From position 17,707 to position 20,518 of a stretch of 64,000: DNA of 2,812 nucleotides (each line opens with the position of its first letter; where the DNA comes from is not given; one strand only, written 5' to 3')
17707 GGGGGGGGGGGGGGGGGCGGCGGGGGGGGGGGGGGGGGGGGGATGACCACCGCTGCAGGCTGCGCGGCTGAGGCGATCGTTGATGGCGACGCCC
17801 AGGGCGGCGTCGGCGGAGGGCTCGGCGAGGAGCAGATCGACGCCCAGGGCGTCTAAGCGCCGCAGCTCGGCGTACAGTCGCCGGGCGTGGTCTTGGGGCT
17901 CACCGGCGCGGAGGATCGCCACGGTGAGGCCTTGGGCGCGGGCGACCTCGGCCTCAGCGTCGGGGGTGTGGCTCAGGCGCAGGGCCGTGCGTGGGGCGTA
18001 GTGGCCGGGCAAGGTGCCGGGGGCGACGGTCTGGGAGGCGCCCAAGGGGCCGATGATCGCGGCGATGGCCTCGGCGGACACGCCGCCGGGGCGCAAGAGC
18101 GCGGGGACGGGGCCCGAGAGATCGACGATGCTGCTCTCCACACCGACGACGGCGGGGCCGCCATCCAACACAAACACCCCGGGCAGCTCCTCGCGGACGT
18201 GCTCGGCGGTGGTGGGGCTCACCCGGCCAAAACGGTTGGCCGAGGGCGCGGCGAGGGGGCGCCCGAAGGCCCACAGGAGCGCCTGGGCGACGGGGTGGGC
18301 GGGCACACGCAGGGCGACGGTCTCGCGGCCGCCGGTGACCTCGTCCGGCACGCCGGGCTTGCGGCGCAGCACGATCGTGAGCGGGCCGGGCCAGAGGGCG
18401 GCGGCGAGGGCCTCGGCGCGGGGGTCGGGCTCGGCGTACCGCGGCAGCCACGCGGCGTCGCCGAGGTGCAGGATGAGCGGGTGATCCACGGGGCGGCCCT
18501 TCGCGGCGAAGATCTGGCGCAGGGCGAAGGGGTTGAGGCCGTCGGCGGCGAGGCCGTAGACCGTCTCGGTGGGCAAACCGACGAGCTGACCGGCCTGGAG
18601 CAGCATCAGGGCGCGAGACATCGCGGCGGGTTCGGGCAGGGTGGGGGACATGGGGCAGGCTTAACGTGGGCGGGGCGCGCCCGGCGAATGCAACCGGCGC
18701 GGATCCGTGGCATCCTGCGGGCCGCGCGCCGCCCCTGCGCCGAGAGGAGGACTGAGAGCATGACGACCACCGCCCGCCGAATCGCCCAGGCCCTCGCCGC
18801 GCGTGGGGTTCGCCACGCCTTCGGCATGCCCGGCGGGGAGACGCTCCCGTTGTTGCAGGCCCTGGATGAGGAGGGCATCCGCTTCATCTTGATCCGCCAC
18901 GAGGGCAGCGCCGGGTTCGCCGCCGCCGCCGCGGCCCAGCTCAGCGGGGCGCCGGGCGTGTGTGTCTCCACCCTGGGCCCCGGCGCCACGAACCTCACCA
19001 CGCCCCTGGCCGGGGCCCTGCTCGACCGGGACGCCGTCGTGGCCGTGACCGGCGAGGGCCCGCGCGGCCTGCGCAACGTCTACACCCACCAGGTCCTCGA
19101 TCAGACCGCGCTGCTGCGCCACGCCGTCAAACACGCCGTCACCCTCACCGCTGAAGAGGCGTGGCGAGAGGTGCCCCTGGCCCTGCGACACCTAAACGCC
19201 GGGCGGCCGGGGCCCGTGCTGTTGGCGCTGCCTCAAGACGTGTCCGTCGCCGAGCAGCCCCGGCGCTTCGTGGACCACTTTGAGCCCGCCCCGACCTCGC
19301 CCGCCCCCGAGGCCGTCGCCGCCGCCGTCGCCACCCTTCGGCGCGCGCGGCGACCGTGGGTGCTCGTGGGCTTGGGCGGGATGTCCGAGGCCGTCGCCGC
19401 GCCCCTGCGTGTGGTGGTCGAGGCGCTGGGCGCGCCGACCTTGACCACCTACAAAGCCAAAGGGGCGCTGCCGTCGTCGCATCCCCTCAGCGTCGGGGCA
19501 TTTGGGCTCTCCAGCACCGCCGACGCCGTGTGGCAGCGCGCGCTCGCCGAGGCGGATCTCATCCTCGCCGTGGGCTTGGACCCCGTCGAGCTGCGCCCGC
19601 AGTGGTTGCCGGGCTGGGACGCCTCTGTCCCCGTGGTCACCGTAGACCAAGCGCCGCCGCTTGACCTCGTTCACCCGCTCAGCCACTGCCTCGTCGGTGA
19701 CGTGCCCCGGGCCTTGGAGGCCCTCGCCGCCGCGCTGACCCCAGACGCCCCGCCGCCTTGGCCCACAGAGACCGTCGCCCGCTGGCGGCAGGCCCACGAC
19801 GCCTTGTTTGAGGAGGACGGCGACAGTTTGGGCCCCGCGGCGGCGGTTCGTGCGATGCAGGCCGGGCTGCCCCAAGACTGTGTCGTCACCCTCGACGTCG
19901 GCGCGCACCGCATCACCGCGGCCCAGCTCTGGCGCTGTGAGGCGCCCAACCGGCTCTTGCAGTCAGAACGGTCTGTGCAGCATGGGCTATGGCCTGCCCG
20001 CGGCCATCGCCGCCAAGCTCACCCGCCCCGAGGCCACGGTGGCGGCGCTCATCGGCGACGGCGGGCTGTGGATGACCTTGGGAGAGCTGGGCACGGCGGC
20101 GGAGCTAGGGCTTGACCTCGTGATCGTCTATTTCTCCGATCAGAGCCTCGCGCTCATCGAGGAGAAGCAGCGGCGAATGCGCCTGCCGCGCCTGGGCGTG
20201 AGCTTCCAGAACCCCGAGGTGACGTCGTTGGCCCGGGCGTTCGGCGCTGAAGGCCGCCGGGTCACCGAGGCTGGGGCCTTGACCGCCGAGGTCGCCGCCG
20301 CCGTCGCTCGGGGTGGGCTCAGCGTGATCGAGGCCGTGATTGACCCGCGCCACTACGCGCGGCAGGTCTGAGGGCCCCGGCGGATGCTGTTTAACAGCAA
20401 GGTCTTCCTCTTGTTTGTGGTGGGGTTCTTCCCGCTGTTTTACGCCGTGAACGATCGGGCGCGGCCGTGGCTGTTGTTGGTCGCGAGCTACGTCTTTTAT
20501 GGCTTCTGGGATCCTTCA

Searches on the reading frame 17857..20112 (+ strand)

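Call 33: search_protein_families(library=pfam, proteins=[window:17857-20112:+], max_evalue=0.01)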
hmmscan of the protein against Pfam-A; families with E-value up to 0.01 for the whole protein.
window:17857-20112:+ (752 aa): 2 families
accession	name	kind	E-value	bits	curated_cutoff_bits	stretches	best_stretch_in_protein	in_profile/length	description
PF02776.23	TPP_enzyme_N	-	9.4e-31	106.5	26.8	1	304-419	2-119/119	Thiamine pyrophosphate enzyme, N-terminal TPP binding domain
PF00205.28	TPP_enzyme_M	-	4.9e-19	68.8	30.4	1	487-623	1-137/137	Thiamine pyrophosphate enzyme, central domain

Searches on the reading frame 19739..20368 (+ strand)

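Call 33: search_protein_families(library=pfam, proteins=[window:19739-20368:+], max_evalue=0.01)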
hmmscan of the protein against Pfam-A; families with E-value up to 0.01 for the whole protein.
window:19739-20368:+ (210 aa): 1 family
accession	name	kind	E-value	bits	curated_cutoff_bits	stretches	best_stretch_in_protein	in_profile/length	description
PF02775.26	TPP_enzyme_C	-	5.6e-29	101.3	21.9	1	68-198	16-150/151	Thiamine pyrophosphate enzyme, C-terminal TPP binding domain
